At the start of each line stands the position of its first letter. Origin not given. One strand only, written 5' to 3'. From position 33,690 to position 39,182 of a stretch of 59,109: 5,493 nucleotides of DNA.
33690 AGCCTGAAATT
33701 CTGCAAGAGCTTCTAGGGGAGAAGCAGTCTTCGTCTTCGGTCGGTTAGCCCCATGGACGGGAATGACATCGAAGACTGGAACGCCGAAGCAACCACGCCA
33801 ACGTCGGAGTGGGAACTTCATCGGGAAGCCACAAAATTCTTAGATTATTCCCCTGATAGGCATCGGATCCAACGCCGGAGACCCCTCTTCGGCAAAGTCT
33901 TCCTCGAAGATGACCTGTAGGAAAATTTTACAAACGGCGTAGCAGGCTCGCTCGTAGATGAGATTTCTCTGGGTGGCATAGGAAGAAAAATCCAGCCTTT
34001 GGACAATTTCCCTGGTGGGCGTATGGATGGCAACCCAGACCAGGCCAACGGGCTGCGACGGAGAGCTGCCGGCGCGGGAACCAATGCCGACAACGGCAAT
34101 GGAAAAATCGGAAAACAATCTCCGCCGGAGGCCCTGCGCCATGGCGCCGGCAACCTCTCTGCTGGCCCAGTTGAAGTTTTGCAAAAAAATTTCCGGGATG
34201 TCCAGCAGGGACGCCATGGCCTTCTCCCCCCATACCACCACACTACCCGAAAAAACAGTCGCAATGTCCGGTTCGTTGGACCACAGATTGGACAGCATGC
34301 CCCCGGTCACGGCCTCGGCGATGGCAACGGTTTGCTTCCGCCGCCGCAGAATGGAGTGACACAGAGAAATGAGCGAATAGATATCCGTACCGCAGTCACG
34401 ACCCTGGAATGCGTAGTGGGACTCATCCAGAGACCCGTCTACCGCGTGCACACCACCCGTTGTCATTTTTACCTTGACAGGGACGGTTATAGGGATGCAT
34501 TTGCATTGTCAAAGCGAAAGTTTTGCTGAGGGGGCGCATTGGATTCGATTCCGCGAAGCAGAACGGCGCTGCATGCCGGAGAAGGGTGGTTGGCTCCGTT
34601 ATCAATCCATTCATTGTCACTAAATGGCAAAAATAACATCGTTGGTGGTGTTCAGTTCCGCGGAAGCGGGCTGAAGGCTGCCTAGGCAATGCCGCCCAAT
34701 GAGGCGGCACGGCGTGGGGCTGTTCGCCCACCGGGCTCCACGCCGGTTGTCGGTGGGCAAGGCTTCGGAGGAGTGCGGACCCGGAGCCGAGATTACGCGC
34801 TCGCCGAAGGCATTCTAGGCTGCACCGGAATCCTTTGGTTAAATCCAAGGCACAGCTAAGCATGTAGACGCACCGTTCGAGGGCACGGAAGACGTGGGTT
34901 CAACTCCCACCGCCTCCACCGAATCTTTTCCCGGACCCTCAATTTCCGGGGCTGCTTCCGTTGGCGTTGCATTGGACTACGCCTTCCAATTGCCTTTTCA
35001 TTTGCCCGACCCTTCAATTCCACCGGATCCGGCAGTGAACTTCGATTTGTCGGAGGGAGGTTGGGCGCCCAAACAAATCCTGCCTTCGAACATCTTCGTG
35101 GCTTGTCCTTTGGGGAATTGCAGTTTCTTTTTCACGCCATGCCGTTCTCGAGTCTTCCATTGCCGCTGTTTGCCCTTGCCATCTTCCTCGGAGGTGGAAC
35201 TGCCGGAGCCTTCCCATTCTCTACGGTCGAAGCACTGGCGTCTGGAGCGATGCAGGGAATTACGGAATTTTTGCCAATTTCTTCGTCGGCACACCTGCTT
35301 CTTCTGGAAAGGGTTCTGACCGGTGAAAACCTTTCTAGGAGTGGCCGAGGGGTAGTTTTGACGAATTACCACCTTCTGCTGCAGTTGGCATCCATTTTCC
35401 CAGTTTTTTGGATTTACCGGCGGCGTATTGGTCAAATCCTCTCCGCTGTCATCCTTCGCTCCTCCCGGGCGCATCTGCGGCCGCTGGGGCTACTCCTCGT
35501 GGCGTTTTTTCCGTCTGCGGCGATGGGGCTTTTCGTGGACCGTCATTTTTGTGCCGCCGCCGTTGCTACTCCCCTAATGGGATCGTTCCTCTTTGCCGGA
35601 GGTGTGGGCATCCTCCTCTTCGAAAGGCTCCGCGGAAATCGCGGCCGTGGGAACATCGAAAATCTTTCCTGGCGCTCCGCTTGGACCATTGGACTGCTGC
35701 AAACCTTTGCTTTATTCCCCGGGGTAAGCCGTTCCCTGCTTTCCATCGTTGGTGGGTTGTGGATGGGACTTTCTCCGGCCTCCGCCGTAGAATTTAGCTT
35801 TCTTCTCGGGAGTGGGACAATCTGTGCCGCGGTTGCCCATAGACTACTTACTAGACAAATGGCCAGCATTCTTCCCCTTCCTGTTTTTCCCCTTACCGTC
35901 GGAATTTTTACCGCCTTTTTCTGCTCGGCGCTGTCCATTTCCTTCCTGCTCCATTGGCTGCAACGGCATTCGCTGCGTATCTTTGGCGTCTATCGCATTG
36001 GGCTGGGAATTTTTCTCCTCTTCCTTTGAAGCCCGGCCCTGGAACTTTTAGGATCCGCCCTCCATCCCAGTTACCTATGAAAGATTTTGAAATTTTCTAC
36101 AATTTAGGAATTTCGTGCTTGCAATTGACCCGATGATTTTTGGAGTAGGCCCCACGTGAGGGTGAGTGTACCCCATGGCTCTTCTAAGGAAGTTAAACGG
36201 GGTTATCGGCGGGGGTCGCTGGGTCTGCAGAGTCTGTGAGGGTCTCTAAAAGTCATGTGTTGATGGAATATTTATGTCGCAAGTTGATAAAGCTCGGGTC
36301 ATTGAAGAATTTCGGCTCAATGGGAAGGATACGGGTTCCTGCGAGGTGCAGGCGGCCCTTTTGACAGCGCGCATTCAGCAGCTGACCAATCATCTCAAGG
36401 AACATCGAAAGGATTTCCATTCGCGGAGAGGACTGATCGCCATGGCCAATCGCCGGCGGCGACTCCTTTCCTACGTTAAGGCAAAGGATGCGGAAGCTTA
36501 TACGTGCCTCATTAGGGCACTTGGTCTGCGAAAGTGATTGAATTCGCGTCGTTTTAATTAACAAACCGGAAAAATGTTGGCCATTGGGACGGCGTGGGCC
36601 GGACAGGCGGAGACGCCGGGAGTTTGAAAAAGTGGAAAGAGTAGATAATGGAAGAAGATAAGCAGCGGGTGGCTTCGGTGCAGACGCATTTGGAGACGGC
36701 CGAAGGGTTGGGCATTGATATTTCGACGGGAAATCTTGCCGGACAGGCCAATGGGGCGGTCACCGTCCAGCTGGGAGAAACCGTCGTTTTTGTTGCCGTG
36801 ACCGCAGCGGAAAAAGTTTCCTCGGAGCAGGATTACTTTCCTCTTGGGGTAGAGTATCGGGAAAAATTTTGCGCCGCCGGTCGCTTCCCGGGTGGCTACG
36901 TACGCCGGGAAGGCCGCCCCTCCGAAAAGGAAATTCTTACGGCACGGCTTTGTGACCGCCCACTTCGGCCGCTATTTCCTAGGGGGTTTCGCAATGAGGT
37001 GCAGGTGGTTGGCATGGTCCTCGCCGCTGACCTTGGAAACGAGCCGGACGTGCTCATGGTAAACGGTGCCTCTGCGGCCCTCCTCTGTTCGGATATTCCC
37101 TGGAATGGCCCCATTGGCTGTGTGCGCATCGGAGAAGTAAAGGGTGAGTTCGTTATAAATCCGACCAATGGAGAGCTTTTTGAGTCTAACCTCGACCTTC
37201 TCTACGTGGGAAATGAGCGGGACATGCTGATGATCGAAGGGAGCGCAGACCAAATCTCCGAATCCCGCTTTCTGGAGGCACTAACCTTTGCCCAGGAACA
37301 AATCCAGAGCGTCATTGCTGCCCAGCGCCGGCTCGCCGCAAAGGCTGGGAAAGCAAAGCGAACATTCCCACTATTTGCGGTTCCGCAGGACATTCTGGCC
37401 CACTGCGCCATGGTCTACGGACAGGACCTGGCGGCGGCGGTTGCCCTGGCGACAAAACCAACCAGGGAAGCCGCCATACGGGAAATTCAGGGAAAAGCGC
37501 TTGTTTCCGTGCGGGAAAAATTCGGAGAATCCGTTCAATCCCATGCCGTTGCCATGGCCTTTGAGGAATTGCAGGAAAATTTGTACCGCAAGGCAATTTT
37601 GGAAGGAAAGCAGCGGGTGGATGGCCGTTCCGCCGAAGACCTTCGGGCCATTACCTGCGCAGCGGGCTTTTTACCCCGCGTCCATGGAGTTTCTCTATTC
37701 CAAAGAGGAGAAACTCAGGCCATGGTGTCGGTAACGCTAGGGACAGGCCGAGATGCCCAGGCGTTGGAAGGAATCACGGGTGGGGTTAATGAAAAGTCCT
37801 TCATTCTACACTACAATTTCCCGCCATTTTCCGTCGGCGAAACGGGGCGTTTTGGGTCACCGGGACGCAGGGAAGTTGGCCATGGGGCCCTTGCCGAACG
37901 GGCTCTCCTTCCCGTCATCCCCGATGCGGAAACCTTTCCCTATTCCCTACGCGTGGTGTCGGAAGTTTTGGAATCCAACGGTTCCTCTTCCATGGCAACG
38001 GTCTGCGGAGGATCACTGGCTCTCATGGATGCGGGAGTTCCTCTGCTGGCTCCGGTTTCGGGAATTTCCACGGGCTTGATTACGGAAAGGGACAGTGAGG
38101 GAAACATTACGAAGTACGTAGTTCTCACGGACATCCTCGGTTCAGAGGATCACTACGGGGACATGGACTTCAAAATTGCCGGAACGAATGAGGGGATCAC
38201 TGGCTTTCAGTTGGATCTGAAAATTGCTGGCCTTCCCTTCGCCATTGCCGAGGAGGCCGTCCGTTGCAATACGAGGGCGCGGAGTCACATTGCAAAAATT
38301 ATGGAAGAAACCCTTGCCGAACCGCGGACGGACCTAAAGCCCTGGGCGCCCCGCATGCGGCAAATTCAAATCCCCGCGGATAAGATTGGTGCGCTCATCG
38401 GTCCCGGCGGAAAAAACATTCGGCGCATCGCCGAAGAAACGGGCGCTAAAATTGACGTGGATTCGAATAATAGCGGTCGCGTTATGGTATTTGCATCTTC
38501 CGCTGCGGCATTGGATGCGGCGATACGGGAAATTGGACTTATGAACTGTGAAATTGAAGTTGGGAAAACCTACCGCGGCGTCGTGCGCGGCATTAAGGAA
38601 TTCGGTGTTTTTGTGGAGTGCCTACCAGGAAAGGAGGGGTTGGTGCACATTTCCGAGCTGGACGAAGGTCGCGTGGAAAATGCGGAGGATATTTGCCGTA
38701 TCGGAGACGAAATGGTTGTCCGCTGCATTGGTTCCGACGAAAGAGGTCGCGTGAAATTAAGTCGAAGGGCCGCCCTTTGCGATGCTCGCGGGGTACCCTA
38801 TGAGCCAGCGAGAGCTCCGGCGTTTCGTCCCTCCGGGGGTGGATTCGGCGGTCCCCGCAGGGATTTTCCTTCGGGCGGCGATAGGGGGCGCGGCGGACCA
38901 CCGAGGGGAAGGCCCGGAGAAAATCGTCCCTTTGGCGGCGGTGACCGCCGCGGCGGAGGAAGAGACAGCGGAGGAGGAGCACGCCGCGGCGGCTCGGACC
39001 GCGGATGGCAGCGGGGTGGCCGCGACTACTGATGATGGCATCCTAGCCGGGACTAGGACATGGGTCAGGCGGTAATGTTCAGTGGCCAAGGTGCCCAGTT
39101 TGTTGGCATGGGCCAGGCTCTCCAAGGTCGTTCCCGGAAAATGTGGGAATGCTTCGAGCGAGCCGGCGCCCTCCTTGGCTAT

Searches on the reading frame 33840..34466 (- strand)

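Call 29: search_protein_families(library=pfam, proteins=[window:33840-34466:-], max_evalue=0.001)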
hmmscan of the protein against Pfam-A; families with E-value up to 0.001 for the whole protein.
window:33840-34466:- (208 aa): 1 family
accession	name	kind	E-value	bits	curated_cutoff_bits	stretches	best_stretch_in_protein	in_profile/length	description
PF02464.23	CinA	-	4.8e-30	104.7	23.5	1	33-184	5-153/155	Competence-damaged protein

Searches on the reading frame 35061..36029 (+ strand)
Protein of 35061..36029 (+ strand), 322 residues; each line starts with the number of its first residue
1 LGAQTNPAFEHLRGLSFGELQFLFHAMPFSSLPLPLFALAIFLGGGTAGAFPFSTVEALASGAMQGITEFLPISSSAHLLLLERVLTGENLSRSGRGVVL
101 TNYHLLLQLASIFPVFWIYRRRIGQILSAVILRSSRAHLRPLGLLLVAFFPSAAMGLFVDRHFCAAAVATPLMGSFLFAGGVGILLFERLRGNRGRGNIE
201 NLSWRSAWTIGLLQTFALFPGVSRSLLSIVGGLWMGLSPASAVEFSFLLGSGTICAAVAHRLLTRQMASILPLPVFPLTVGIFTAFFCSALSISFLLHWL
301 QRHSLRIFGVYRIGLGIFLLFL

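Call 29: search_protein_families(library=pfam, proteins=[window:35061-36029:+], max_evalue=0.001)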
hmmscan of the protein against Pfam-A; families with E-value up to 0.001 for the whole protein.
window:35061-36029:+ (322 aa): 1 family
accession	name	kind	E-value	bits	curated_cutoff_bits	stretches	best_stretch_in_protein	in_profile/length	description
PF02673.24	BacA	-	1.1e-54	186.3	33.4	1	59-318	2-257/257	Bacitracin resistance protein BacA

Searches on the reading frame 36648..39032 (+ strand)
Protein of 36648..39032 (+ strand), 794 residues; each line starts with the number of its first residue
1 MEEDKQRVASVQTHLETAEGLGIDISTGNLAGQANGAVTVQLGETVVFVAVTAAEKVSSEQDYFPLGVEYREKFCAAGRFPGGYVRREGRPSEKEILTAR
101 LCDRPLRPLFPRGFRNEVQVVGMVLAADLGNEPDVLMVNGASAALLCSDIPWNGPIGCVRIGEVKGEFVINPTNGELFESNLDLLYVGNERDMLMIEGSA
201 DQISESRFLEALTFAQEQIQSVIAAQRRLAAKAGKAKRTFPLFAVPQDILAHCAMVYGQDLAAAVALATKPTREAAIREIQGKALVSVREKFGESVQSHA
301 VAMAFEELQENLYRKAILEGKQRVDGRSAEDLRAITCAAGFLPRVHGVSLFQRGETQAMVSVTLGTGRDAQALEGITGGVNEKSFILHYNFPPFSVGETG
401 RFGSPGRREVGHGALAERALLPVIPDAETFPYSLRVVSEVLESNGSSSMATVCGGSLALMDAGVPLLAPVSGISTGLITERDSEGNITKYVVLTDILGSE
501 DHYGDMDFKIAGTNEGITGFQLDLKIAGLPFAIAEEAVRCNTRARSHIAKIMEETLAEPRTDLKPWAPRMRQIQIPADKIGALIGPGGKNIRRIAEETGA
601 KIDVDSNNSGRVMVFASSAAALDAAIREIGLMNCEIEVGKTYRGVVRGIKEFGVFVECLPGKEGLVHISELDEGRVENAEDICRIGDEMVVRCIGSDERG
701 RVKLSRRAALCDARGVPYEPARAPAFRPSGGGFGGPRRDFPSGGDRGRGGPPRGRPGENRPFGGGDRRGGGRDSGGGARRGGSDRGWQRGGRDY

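Call 29: search_protein_families(library=pfam, proteins=[window:36648-39032:+], max_evalue=0.001)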
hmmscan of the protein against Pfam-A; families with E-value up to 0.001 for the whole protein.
window:36648-39032:+ (794 aa): 6 families
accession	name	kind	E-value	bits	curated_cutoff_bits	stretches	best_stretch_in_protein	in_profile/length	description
PF01138.27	RNase_PH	-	2.7e-57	193.2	25.5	2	332-465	2-130/130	3' exoribonuclease family, domain 1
PF00013.35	KH_1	-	7.6e-14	51.7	21.5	1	572-629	3-64/66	KH domain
PF03725.20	RNase_PH_C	-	1.3e-12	47.9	20.8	1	154-217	1-66/67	3' exoribonuclease family, domain 2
PF00575.29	S1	-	1.2e-10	42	22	1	636-707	2-74/74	S1 RNA binding domain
PF03726.19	PNPase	-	3.7e-08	34.1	24.6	1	255-328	8-81/81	Polyribonucleotide nucleotidyltransferase, RNA binding domain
PF22675.2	KH-I_KHDC4-BBP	-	1.4e-05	25.2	30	1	580-611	8-39/76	KHDC4/BBP-like, KH-domain type I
